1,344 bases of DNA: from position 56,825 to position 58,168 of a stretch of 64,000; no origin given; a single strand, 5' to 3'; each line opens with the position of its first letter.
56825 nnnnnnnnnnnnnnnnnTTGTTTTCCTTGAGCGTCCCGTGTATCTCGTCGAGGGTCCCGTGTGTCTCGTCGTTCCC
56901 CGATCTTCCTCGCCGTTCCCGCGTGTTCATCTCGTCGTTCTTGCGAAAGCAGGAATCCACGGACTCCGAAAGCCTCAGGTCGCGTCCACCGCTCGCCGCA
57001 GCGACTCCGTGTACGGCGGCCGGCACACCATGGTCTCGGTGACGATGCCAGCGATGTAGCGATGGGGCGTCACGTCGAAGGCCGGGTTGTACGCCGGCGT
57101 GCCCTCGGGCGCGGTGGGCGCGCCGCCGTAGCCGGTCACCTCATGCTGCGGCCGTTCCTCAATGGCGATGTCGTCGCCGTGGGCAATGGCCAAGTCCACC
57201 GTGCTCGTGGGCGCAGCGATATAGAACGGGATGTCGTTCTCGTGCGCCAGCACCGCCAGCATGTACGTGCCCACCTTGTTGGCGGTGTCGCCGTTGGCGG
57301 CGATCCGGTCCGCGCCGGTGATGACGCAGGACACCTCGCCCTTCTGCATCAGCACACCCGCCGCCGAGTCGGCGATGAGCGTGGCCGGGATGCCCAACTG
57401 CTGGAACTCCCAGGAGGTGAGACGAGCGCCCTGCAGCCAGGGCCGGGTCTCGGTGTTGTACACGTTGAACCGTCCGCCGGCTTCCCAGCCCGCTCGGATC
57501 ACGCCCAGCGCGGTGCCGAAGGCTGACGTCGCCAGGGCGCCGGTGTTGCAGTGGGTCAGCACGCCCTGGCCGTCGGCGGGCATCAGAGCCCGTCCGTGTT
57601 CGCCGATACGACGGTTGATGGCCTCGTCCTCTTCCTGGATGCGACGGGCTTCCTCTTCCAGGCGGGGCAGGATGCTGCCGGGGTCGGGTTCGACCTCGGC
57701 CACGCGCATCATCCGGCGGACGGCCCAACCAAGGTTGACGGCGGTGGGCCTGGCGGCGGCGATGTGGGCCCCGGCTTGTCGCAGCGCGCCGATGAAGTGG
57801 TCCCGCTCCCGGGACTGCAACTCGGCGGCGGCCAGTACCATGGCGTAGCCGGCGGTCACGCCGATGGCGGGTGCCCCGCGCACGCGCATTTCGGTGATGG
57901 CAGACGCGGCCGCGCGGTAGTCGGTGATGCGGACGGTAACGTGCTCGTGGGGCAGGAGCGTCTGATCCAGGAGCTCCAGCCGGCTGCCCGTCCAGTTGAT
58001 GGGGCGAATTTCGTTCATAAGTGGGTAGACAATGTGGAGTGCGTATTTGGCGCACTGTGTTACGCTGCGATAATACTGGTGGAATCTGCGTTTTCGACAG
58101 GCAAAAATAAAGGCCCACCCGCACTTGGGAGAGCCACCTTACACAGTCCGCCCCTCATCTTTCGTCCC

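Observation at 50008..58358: Eight co-directional SAM-cycle/MTA-salvage genes with only MtnA and MtnP of the salvage pathway plus unassigned genes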

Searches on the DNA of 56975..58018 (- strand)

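Call 72: search_rna_families(sources=[L088, L089, L090, L091, L092, L093], threshold=gathering)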
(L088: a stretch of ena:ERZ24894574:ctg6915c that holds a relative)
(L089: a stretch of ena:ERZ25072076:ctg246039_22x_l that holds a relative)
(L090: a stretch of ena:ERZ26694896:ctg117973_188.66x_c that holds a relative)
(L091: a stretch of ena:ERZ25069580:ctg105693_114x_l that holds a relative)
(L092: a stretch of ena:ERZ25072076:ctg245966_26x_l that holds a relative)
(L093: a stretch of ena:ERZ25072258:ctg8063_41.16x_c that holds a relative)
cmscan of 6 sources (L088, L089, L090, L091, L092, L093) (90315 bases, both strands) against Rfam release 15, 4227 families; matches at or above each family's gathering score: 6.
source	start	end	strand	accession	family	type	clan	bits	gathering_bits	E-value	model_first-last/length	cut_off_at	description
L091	5796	5924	+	RF00162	SAM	Cis-reg; riboswitch;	CL00012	77.2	44.4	3e-16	1-108/108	no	SAM riboswitch aptamer (S box leader)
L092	5809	5925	+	RF00162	SAM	Cis-reg; riboswitch;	CL00012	75.4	44.4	9.9e-16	1-108/108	no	SAM riboswitch aptamer (S box leader)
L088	7793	7919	+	RF00162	SAM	Cis-reg; riboswitch;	CL00012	73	44.4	4.9e-15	1-108/108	no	SAM riboswitch aptamer (S box leader)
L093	5814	5940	+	RF00162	SAM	Cis-reg; riboswitch;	CL00012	69.6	44.4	4.7e-14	1-108/108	no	SAM riboswitch aptamer (S box leader)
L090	7795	7923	+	RF00162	SAM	Cis-reg; riboswitch;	CL00012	67.9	44.4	1.6e-13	1-108/108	no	SAM riboswitch aptamer (S box leader)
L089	7772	7904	+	RF00162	SAM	Cis-reg; riboswitch;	CL00012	64.8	44.4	1.2e-12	1-108/108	no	SAM riboswitch aptamer (S box leader)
